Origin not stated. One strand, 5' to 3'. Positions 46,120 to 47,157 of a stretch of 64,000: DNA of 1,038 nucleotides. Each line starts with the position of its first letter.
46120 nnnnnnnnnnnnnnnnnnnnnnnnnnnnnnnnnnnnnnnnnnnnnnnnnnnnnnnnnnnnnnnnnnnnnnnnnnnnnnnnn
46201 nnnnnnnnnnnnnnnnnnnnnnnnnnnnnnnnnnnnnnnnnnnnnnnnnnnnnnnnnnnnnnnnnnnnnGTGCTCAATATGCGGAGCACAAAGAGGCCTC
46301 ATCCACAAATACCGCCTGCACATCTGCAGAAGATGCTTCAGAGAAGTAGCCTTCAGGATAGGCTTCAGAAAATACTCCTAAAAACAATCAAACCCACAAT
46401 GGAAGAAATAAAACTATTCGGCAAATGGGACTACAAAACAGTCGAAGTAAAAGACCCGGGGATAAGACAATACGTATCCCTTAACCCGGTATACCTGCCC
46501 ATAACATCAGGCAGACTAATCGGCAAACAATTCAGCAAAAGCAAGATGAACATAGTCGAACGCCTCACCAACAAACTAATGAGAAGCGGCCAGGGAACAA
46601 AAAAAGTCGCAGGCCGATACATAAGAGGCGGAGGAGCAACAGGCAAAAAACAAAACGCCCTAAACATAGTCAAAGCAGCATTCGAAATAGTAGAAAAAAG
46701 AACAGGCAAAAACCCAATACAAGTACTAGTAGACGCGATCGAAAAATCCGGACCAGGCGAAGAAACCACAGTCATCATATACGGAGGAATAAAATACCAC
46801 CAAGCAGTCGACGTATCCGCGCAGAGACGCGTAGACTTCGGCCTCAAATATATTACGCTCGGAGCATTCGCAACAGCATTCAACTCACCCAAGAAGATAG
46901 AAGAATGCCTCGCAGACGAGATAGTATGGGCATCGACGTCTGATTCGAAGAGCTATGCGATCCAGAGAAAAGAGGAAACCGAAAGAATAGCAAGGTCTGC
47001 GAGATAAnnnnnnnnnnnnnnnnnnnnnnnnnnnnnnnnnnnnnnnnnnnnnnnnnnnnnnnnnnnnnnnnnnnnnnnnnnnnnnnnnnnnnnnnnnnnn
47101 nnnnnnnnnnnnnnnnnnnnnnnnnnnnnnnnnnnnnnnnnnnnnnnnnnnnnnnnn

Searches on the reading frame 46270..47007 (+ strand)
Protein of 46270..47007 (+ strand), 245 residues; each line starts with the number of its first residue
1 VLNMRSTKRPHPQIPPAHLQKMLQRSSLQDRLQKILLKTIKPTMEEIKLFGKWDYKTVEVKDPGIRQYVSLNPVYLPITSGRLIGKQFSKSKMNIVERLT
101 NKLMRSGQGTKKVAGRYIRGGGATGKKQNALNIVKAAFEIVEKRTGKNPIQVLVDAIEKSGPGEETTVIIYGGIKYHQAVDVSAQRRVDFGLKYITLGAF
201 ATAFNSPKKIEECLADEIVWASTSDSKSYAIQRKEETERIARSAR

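Call 82: search_protein_families(library=ncbifam, proteins=[window:46270-47007:+], max_evalue=0.00001)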
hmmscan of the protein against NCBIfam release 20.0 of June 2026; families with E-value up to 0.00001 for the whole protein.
window:46270-47007:+ (245 aa): 3 families
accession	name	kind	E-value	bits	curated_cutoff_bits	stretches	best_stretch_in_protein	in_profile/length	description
NF003106.0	PRK04027.1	equivalog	3.1e-84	281.3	225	1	43-245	7-195/195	30S ribosomal protein S7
TIGR01028.1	uS7_euk_arch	equivalog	1.3e-76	256.4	200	1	46-245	1-186/186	30S ribosomal protein S7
TIGR01029.1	rpsG_bact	equivalog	2.9e-16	59.8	135.85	1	123-243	30-145/154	30S ribosomal protein S7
